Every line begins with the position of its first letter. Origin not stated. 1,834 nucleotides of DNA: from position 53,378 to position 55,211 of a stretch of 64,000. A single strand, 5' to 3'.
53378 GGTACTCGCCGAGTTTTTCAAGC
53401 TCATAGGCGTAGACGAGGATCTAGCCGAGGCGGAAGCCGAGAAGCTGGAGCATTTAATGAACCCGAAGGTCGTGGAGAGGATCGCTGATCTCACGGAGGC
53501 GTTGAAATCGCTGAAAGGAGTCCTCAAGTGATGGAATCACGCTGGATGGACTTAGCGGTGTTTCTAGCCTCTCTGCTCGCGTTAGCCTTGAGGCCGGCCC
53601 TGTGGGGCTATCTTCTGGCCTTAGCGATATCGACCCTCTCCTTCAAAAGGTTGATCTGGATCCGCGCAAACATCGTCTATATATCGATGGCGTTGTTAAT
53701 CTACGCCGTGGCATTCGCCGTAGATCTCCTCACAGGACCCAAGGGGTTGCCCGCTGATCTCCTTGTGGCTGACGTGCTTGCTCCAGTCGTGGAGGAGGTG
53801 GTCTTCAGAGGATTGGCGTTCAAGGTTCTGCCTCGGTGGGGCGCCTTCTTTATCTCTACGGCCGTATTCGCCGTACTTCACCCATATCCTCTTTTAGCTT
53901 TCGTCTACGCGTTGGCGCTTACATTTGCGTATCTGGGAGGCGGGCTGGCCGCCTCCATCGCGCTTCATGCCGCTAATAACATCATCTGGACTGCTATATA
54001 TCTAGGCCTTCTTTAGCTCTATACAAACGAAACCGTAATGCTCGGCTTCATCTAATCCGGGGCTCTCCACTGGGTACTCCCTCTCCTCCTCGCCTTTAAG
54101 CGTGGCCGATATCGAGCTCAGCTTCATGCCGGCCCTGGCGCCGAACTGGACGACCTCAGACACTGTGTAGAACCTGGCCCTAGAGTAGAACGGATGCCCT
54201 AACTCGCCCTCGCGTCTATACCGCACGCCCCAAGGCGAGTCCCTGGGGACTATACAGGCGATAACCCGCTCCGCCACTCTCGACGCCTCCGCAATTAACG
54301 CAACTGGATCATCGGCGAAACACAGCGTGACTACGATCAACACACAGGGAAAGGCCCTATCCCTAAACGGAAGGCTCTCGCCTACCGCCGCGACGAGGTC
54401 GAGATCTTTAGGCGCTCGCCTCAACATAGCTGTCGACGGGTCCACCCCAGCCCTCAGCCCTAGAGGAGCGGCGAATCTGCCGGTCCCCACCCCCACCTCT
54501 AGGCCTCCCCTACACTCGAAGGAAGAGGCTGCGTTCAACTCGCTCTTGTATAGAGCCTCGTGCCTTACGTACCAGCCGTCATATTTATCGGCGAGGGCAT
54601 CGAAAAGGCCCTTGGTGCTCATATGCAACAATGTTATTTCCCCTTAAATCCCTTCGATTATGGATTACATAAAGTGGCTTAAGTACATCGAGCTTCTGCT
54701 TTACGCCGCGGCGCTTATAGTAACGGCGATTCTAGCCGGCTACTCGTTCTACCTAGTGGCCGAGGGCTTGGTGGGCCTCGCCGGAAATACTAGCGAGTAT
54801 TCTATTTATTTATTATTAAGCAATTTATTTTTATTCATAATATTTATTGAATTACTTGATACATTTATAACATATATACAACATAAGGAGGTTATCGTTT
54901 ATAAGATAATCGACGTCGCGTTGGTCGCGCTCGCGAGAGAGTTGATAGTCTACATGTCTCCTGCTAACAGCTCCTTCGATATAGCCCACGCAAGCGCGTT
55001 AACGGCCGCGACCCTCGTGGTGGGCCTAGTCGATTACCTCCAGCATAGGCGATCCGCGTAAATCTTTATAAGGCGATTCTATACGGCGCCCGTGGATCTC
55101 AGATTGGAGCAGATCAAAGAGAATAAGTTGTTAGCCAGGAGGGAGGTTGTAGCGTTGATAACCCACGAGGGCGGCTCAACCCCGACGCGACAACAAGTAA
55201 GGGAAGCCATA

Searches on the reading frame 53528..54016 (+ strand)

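Call 46: search_protein_families(library=pfam, max_evalue=0.01, proteins=[window:53528-54016:+])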
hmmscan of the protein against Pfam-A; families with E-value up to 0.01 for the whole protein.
window:53528-54016:+ (162 aa): 1 family
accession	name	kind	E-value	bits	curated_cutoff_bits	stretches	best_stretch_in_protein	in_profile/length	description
PF02517.21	Rce1-like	-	5.1e-14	52.8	22.4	1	76-153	6-93/93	Type II CAAX prenyl endopeptidase Rce1-like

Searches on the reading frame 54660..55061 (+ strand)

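Call 46: search_protein_families(library=pfam, max_evalue=0.01, proteins=[window:54660-55061:+])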
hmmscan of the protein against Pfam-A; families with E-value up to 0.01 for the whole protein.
window:54660-55061:+ (133 aa): 1 family
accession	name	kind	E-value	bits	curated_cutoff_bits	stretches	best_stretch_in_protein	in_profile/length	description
PF06146.17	PsiE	-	7.1e-14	52.5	23.9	1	10-131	2-120/122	Phosphate-starvation-inducible E family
